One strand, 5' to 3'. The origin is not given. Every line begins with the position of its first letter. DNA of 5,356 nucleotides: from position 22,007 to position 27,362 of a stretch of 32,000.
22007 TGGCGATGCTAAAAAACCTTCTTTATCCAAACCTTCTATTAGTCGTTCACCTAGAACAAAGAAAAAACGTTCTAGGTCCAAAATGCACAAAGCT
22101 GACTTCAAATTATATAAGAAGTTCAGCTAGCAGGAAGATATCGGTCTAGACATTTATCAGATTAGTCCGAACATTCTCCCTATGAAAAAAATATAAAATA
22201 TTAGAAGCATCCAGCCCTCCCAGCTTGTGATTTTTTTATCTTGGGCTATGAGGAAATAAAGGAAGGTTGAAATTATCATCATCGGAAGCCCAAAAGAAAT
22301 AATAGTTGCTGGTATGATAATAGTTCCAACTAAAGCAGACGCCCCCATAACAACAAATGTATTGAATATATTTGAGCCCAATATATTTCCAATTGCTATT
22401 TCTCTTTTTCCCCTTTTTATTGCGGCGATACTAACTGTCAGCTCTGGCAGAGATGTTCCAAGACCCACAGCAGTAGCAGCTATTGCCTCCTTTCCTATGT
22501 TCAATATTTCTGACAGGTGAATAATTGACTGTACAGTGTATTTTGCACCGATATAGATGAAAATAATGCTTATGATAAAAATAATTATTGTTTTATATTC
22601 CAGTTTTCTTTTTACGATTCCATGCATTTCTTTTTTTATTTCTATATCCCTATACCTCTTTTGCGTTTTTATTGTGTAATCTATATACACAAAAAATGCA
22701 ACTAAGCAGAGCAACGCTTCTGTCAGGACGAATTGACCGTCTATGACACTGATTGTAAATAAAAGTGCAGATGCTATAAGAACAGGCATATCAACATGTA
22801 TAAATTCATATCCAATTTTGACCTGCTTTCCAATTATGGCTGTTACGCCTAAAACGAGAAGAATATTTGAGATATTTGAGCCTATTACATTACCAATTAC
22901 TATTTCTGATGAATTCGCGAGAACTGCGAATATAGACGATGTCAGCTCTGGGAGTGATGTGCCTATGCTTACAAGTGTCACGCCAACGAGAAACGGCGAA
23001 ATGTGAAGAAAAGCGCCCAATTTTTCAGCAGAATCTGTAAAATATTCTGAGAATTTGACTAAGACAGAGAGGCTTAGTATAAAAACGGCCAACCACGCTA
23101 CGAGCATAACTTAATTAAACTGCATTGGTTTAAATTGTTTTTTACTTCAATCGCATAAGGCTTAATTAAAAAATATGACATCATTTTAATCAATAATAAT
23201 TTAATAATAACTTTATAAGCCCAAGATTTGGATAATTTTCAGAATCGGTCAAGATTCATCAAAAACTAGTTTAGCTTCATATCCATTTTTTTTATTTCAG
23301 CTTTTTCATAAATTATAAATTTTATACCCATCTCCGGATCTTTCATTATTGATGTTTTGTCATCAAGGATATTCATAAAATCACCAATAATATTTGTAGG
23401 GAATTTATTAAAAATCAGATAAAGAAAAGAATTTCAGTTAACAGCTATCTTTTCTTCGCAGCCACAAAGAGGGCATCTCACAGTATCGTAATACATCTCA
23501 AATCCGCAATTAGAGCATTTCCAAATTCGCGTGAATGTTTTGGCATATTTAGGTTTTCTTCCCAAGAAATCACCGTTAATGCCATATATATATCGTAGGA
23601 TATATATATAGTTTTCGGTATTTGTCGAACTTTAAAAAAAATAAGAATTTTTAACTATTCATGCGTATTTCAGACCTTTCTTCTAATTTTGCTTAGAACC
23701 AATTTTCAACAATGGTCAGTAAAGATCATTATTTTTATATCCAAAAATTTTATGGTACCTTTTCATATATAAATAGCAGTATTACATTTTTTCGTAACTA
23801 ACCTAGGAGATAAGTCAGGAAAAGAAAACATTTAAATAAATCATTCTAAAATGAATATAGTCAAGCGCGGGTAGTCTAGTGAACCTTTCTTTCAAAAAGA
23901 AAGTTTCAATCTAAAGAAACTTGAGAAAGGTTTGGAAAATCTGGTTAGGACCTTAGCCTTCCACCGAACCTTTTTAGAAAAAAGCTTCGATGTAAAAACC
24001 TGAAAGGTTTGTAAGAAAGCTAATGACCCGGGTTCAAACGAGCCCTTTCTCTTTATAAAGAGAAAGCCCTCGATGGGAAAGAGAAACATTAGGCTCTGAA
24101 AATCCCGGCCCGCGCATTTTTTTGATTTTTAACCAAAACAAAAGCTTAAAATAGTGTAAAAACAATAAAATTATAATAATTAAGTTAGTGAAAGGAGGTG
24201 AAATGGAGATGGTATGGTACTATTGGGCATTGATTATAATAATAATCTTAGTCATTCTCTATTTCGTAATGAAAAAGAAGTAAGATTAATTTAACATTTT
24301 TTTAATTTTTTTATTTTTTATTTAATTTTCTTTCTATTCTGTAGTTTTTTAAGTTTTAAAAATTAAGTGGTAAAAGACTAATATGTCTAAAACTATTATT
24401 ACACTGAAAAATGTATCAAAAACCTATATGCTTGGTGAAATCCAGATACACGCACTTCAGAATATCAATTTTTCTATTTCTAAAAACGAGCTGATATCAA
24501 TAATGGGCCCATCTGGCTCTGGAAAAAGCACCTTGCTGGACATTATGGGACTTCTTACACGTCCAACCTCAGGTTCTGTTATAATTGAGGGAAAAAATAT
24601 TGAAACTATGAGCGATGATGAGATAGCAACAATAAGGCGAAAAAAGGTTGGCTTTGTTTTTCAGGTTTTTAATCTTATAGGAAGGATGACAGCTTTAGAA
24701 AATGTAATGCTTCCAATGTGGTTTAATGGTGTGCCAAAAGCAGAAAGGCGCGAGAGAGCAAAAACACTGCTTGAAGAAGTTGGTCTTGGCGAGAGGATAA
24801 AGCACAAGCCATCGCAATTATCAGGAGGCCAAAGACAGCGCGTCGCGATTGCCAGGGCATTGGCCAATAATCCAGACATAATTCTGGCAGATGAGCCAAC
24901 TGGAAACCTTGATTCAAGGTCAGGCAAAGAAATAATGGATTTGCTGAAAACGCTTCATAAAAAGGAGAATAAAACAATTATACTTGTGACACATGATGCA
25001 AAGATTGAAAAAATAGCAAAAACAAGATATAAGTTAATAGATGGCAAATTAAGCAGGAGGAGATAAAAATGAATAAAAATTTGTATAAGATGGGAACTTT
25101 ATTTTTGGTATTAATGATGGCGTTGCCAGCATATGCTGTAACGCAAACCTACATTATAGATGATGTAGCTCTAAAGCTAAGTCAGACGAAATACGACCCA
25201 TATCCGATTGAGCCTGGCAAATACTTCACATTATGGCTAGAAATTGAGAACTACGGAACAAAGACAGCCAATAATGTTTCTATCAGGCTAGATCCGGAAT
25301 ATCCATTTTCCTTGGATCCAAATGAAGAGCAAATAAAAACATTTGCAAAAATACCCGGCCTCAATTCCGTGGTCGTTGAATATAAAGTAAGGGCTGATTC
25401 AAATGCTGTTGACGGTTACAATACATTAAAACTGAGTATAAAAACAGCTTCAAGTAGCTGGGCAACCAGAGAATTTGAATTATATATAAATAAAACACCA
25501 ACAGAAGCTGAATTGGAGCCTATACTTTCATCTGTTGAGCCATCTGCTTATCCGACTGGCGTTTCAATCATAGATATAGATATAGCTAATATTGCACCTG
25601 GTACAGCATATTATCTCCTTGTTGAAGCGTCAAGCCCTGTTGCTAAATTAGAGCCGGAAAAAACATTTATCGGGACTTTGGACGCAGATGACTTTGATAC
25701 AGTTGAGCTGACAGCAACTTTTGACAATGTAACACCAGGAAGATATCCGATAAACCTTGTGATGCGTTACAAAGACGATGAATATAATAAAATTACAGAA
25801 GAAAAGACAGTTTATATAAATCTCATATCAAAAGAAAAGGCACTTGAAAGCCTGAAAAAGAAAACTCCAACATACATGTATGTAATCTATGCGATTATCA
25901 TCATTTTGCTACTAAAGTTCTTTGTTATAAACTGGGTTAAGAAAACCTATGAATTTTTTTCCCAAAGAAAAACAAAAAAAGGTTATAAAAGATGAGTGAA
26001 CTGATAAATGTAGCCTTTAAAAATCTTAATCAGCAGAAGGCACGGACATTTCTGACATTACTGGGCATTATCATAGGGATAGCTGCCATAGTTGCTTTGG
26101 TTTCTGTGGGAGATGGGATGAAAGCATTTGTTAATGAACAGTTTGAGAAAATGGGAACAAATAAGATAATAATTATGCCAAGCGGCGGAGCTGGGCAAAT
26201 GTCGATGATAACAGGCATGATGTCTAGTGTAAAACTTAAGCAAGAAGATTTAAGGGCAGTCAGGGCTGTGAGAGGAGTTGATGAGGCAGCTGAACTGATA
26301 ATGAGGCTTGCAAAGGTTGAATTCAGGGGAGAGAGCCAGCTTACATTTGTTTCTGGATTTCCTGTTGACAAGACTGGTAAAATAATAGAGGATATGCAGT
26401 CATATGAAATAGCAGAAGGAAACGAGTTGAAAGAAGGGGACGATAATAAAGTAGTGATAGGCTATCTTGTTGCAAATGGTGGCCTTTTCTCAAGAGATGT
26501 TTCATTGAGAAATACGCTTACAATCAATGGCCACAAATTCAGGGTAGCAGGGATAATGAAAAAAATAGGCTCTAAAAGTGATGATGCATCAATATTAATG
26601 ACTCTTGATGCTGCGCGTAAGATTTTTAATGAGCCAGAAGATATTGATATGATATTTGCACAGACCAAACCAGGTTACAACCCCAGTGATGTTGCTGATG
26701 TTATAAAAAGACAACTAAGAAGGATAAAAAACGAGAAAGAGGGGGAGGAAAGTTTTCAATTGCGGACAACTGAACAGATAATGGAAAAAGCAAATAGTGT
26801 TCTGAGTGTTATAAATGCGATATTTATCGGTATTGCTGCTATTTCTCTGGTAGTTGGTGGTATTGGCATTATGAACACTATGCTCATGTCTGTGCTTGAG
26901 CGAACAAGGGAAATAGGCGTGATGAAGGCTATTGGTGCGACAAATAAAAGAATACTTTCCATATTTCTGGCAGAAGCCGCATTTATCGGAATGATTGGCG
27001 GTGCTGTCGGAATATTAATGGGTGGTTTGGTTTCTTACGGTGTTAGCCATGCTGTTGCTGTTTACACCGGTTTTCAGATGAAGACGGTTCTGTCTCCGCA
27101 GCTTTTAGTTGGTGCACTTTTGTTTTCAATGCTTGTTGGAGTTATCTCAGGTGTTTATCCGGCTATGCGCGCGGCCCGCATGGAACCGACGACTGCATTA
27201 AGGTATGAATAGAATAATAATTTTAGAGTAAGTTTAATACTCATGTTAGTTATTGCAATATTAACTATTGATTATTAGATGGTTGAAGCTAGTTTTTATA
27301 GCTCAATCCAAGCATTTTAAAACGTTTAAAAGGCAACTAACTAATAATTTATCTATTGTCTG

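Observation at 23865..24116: tRNA-Gly(UCC) gene interrupted by three introns (D-loop, anticodon loop, T-loop)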

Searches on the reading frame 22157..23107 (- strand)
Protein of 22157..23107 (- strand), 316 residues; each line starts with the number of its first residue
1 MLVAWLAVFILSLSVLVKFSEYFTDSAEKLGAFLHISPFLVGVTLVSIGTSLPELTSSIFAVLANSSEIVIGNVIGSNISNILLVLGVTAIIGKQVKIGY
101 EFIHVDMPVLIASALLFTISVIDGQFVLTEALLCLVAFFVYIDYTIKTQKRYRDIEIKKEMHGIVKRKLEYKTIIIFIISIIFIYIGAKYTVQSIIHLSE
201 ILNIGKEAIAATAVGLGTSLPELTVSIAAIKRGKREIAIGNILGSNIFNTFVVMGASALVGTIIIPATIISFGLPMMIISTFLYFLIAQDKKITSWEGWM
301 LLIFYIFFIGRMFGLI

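Call 9: search_protein_families(library=pfam, proteins=[window:22157-23107:-])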
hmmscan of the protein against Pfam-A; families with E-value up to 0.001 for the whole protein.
window:22157-23107:- (316 aa): 1 family
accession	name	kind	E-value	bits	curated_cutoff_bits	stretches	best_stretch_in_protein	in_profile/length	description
PF01699.29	Na_Ca_ex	-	2.6e-58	196.7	24.9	2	174-310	3-147/151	Sodium/calcium exchanger protein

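Call 10: find_encoding_contigs(protein=window:22157-23107:-, flank=3000, max_places=6)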
Protein window:22157-23107:- (316 aa): 4 contigs read that carry it; 3 places shown.
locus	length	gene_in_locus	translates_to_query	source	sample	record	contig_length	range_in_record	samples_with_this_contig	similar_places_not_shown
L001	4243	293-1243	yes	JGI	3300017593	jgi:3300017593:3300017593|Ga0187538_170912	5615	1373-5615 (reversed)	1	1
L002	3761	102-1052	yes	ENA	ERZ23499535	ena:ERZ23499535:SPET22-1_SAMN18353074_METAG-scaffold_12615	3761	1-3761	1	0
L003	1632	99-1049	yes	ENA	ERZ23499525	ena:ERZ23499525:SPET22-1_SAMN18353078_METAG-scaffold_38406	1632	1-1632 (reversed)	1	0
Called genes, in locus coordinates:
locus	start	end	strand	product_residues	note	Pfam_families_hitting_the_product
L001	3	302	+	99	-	?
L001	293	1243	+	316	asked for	PF01699:Na_Ca_ex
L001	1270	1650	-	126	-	-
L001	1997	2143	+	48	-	-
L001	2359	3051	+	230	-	PF13481:AAA_25, PF23442:DUF7125 (weak), PF03796:DnaB_C (weak), PF06745:ATPase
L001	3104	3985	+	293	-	PF00482:T2SSF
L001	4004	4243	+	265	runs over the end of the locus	PF00482:T2SSF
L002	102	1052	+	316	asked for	PF01699:Na_Ca_ex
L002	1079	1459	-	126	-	-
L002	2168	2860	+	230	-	PF13481:AAA_25, PF23442:DUF7125 (weak), PF03796:DnaB_C (weak), PF06745:ATPase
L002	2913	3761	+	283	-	?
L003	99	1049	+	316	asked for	PF01699:Na_Ca_ex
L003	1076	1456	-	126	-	-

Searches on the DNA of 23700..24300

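Call 5: search_rna_families(source=window, start=23700, end=24300, threshold=evalue, max_evalue=10, show_alignments=3)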
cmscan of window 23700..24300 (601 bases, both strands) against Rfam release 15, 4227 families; matches with E-value up to 10: 9.
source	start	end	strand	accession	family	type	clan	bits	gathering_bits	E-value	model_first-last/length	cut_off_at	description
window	23893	23985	-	RF02869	ncS025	Gene; sRNA;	-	22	46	0.14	1-85/85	no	Burkholderia sRNA 25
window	23800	23852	-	RF04328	snR107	Gene; snRNA; snoRNA; CD-box;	-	21.7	44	0.13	1-118/118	no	Fungal C/D box small nucleolar RNA 107 family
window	24108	24188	-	RF03922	MIR2119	Gene; miRNA;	-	19.8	73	7.3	1-188/188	no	MIR2119 microRNA precursor family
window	23854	23941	-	RF02030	tp2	Gene; sRNA;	-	17.8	50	4.5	1-114/114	no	tp2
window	23890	23927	+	RF00994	mir-1255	Gene; miRNA;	-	15.9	63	3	1-67/67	no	mir-1255 microRNA precursor family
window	23974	24071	+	RF01067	ATPC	Gene;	-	15.8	45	2.5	1-92/92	no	ATPC RNA motif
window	23897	23976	-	RF03483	MIR319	Gene; miRNA;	-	15.2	54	3.8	1-92/92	no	MIR319 microRNA precursor family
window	23995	24056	+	RF01952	SOX2OT_exon2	Gene; lncRNA;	-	12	45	4.2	1-69/69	no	SOX2 overlapping transcript exon 2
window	24219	24297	+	RF02081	STnc550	Gene; sRNA;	-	9.8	48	7.1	226-304/388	no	Enterobacterial sRNA STnc550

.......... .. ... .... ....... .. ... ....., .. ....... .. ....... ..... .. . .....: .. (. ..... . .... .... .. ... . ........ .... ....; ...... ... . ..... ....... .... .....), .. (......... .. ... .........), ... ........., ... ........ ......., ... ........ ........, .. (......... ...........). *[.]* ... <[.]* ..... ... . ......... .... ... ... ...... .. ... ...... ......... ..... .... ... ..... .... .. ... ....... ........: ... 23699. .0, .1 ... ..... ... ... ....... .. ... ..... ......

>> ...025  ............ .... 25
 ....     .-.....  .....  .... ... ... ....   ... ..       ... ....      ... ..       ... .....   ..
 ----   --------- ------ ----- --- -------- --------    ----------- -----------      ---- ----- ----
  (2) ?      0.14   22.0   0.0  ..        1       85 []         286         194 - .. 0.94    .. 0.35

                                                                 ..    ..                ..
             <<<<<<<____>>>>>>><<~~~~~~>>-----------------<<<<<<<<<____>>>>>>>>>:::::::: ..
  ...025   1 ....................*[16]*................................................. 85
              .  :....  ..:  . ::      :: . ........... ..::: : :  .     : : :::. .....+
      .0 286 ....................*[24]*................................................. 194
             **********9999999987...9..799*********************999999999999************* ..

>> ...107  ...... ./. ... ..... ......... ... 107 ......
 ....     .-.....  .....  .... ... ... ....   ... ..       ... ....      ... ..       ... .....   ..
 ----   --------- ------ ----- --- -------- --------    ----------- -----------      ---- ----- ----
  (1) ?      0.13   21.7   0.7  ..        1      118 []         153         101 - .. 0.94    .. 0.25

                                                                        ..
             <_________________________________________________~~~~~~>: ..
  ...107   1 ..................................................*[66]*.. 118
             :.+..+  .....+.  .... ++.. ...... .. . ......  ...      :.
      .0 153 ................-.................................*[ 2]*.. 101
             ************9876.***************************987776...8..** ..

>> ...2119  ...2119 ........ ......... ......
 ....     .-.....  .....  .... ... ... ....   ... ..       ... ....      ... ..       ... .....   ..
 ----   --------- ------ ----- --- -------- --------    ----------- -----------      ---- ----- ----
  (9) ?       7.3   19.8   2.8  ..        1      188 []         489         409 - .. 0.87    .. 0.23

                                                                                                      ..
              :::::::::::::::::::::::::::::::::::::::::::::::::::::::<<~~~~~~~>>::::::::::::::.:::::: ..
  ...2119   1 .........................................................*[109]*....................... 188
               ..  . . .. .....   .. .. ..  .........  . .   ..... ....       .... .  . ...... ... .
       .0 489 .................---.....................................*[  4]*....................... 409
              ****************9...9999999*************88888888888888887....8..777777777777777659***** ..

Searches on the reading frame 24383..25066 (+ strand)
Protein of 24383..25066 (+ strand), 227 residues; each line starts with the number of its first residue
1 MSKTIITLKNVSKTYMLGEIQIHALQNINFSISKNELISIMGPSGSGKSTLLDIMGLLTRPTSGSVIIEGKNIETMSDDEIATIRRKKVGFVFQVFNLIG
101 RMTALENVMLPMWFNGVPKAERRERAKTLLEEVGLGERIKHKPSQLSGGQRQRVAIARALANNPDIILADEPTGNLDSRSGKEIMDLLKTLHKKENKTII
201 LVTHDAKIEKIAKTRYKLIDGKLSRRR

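Call 9: search_protein_families(library=pfam, proteins=[window:24383-25066:+])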
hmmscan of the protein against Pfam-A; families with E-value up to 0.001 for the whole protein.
window:24383-25066:+ (227 aa): 6 families
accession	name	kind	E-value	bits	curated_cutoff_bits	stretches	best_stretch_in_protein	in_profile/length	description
PF00005.33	ABC_tran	-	4e-38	131.6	25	1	25-173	1-136/137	ABC transporter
PF13304.12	AAA_21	-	2.4e-07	31.5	27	0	39-60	3-24/304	AAA domain, putative AbiEii toxin, Type IV TA system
PF02463.25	SMC_N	-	5.6e-07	29.7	40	1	34-217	23-210/220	RecF/RecN/SMC N terminal domain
PF13555.12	AAA_29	-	4.6e-06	26.7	27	1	29-58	16-45/61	P-loop containing region of AAA domain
PF13476.12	AAA_23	-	9.7e-05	23.5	27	1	21-59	8-43/201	AAA domain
PF20720.3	nSTAND3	-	0.00036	20.7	27.2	0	24-55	6-37/155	Novel STAND NTPase 3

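Call 11: find_encoding_contigs(protein=window:24383-25066:+, flank=4000, max_places=10)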
Protein window:24383-25066:+ (227 aa): 10 contigs read that carry it; 9 places shown.
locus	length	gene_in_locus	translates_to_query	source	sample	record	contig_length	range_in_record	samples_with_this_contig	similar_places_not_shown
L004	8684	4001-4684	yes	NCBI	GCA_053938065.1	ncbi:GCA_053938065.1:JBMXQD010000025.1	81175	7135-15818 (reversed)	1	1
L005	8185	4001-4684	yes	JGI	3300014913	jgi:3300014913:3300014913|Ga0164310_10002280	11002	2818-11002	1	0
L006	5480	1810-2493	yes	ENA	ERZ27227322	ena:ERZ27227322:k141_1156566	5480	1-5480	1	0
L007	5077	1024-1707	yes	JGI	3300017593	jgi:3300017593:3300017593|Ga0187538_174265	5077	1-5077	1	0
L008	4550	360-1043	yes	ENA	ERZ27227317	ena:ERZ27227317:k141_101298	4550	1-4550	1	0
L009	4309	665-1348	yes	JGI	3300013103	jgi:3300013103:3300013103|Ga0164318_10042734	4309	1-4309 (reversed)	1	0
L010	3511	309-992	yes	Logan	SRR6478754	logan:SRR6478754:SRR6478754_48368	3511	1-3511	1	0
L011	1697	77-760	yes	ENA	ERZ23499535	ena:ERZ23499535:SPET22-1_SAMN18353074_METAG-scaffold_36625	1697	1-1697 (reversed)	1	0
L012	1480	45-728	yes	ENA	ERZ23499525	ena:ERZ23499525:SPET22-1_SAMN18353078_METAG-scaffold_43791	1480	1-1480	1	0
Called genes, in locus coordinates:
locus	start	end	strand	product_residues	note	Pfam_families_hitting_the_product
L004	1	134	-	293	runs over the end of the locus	PF00482:T2SSF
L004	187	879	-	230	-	PF13481:AAA_25, PF23442:DUF7125 (weak), PF03796:DnaB_C (weak), PF06745:ATPase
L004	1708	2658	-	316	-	PF01699:Na_Ca_ex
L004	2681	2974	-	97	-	-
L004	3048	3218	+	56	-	-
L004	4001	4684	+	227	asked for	PF02463:SMC_N (weak), PF13555:AAA_29 (weak), PF00005:ABC_tran, PF13304:AAA_21 (faint)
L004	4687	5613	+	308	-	-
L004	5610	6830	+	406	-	PF12704:MacB_PCD, PF02687:FtsX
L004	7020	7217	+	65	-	PF00313:CSD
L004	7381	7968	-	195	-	-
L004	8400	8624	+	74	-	-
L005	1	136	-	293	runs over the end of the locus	PF00482:T2SSF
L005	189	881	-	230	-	PF13481:AAA_25, PF23442:DUF7125 (weak), PF03796:DnaB_C (weak), PF06745:ATPase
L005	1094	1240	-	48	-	-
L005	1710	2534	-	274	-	PF01699:Na_Ca_ex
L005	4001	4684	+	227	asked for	PF02463:SMC_N (weak), PF13555:AAA_29 (weak), PF00005:ABC_tran, PF13304:AAA_21 (faint)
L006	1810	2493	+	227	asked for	PF02463:SMC_N (weak), PF13555:AAA_29 (weak), PF00005:ABC_tran, PF13304:AAA_21 (faint)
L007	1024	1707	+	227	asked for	PF02463:SMC_N (weak), PF13555:AAA_29 (weak), PF00005:ABC_tran, PF13304:AAA_21 (faint)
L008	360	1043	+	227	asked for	PF02463:SMC_N (weak), PF13555:AAA_29 (weak), PF00005:ABC_tran, PF13304:AAA_21 (faint)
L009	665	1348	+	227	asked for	PF02463:SMC_N (weak), PF13555:AAA_29 (weak), PF00005:ABC_tran, PF13304:AAA_21 (faint)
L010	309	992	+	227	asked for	PF02463:SMC_N (weak), PF13555:AAA_29 (weak), PF00005:ABC_tran, PF13304:AAA_21 (faint)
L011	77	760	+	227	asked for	PF02463:SMC_N (weak), PF13555:AAA_29 (weak), PF00005:ABC_tran, PF13304:AAA_21 (faint)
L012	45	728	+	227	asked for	PF02463:SMC_N (weak), PF13555:AAA_29 (weak), PF00005:ABC_tran, PF13304:AAA_21 (faint)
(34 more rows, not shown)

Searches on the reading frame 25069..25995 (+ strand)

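Call 9: search_protein_families(library=pfam, proteins=[window:25069-25995:+])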
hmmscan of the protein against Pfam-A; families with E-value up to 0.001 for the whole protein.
window:25069-25995:+ (308 aa): 1 family
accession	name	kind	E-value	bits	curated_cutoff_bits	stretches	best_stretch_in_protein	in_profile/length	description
PF23619.1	Ig_VWA7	-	0.00096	19.8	27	0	43-84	8-49/104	VWA7 Ig-like domain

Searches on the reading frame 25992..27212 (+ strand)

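Call 9: search_protein_families(library=pfam, proteins=[window:25992-27212:+])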
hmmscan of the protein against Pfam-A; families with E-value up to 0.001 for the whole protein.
window:25992-27212:+ (406 aa): 2 families
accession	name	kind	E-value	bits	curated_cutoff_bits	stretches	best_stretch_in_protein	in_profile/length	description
PF12704.14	MacB_PCD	-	4.9e-30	105.8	27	1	19-240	1-206/207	MacB-like periplasmic core domain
PF02687.27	FtsX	-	8.7e-23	81.1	25.5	1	281-399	3-120/120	FtsX-like permease C-terminal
